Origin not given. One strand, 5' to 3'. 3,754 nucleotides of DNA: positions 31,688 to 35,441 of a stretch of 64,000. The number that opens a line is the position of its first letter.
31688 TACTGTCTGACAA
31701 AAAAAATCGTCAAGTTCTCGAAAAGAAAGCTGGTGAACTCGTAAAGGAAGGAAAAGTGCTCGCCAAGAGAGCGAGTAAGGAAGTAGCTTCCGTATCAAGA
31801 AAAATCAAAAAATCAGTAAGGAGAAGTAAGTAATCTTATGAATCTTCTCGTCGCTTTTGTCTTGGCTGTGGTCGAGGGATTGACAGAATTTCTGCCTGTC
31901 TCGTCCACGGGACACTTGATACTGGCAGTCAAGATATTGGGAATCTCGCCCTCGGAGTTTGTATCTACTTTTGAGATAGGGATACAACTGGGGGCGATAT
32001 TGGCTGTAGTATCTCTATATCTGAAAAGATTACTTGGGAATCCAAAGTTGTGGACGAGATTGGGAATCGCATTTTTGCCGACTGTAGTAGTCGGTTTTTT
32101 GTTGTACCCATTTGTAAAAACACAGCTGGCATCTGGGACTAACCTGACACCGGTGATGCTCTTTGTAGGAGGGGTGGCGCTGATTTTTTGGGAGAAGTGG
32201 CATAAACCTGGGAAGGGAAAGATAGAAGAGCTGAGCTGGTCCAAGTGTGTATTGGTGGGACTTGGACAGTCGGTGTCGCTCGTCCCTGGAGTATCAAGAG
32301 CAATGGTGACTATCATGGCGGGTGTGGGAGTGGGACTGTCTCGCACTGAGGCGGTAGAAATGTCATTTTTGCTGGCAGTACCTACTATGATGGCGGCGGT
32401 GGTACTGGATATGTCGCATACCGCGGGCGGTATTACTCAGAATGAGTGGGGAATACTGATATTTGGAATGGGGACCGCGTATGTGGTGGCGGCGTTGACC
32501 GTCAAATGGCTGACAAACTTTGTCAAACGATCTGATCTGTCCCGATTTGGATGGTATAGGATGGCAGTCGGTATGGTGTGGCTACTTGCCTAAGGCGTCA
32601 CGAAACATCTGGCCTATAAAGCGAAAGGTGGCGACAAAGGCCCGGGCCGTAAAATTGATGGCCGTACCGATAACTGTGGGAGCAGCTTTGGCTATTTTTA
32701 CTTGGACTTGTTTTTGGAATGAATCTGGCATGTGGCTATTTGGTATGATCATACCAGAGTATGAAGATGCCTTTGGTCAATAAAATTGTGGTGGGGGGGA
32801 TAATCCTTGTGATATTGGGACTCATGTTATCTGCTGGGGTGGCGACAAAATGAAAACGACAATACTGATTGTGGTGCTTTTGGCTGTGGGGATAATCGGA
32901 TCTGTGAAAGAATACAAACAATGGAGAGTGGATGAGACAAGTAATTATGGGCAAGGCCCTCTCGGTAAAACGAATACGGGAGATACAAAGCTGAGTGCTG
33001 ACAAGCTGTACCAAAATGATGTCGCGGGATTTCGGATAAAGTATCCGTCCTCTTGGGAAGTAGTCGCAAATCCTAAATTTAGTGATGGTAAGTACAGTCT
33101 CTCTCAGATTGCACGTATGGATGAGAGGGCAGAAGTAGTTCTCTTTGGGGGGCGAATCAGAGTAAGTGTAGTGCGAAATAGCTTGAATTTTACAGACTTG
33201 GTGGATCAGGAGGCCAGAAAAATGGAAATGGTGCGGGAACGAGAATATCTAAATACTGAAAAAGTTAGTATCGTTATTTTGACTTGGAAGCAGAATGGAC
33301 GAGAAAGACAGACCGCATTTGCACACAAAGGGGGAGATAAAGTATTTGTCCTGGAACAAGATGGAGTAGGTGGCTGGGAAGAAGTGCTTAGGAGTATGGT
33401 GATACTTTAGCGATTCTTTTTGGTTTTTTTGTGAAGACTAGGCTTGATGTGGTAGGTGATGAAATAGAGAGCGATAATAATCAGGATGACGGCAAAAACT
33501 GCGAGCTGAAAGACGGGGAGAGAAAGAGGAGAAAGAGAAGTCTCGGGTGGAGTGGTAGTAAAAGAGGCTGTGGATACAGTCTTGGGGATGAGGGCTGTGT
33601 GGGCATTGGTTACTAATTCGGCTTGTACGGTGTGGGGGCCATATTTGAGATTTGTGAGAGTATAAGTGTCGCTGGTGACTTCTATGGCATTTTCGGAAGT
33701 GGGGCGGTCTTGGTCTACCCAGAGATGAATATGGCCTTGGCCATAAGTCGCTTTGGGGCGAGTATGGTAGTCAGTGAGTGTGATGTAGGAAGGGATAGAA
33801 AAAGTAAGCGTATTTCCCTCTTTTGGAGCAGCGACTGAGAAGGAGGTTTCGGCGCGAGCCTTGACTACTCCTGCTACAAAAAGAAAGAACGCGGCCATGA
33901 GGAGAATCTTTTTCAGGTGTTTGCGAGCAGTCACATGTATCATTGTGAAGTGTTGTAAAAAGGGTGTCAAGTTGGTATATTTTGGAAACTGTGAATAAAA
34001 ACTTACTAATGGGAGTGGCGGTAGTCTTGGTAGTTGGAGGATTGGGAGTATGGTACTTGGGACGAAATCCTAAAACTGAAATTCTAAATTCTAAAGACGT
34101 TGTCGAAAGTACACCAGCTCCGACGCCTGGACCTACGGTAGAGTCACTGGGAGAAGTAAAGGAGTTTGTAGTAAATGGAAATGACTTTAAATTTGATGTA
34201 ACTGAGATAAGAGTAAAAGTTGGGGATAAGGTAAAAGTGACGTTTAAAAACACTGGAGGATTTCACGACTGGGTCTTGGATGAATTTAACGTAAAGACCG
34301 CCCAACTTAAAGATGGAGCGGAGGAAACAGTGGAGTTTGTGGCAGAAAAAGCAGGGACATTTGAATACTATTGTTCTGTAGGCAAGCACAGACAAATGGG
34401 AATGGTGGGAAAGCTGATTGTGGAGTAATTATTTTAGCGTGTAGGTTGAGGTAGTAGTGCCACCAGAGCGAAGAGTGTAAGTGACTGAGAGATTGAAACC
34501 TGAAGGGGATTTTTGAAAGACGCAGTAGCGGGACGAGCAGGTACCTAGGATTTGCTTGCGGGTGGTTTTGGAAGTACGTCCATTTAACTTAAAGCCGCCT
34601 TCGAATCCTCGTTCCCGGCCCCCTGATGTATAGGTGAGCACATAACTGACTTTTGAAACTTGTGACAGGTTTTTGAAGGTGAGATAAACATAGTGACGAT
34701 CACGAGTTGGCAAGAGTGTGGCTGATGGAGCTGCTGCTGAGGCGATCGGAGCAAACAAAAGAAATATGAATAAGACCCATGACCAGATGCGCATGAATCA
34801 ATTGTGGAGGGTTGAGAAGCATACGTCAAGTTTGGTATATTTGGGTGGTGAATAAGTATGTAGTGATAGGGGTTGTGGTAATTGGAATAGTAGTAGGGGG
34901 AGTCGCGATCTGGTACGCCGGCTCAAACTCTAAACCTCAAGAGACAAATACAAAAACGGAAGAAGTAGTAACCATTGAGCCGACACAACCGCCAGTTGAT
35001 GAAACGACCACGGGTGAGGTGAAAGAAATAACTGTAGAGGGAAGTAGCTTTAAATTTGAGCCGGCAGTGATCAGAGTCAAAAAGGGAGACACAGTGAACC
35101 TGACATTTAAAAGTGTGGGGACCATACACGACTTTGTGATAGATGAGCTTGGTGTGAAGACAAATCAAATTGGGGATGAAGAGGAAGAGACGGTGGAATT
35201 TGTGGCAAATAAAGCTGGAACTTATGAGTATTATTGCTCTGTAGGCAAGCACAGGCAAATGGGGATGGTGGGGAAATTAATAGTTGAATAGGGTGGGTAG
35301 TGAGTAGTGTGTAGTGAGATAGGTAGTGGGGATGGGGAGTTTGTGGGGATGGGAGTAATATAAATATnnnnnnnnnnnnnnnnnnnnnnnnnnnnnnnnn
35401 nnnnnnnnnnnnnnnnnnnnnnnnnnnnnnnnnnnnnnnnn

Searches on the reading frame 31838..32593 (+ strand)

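Call 36: search_protein_families(library=pfam, proteins=[window:31838-32593:+], max_evalue=0.00001)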
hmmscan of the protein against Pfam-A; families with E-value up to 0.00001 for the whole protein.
window:31838-32593:+ (251 aa): 1 family
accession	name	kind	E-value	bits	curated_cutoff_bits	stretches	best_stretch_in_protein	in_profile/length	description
PF02673.24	BacA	-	5.1e-65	220.2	33.4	1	6-247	1-257/257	Bacitracin resistance protein BacA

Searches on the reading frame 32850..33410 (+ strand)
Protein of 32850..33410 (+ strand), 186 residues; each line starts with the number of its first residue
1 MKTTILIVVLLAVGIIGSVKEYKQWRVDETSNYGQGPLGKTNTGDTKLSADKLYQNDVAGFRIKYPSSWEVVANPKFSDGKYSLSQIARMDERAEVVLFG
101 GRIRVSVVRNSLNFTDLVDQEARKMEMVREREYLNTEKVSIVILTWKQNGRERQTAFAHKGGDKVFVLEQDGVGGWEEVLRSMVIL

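Call 77: search_protein_families(library=pfam, proteins=[window:32850-33410:+], max_evalue=0.01)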
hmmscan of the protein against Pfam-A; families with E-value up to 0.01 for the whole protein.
window:32850-33410:+ (186 aa): 1 family
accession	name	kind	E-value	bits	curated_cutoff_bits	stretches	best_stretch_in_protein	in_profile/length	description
PF18933.6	PsbP_2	-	3.8e-05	24.2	27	1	5-124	4-112/184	PsbP-like protein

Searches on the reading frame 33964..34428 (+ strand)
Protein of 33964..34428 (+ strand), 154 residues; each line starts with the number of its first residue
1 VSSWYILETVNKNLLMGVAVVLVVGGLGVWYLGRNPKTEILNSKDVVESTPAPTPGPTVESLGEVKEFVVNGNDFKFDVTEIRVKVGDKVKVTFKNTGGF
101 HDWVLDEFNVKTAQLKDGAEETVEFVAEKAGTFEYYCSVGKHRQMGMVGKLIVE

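Call 77: search_protein_families(library=pfam, proteins=[window:33964-34428:+], max_evalue=0.01)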
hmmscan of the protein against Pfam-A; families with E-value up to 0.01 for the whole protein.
window:33964-34428:+ (154 aa): 4 families
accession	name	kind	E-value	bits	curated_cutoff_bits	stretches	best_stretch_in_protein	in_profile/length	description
PF00127.26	Copper-bind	-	3.1e-10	40.8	21.2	1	69-154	6-99/99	Copper binding proteins, plastocyanin/azurin family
PF13473.12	Cupredoxin_1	-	4.1e-09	36.8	27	1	65-153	20-104/104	Cupredoxin-like domain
PF07731.20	Cu-oxidase_2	-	9.3e-06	25.9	20.4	1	111-154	91-134/137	Multicopper oxidase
PF07732.21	Cu-oxidase_3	-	8.9e-05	23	21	0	112-154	72-115/119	Multicopper oxidase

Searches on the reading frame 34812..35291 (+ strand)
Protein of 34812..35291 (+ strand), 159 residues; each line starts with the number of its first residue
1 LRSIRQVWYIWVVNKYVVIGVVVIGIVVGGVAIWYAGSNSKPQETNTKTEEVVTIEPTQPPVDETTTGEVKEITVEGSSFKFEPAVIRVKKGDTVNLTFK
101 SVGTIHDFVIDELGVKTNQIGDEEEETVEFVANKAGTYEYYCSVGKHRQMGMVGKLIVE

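Call 77: search_protein_families(library=pfam, proteins=[window:34812-35291:+], max_evalue=0.01)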
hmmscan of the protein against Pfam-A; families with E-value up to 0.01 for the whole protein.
window:34812-35291:+ (159 aa): 4 families
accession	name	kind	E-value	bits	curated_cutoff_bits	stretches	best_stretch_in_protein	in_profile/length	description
PF13473.12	Cupredoxin_1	-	5e-11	43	27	1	68-158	18-104/104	Cupredoxin-like domain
PF00127.26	Copper-bind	-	5.4e-11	43.2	21.2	1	73-159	5-99/99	Copper binding proteins, plastocyanin/azurin family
PF07731.20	Cu-oxidase_2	-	4.4e-06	26.9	20.4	1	117-159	92-134/137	Multicopper oxidase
PF07732.21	Cu-oxidase_3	-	0.00066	20.2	21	1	114-159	69-115/119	Multicopper oxidase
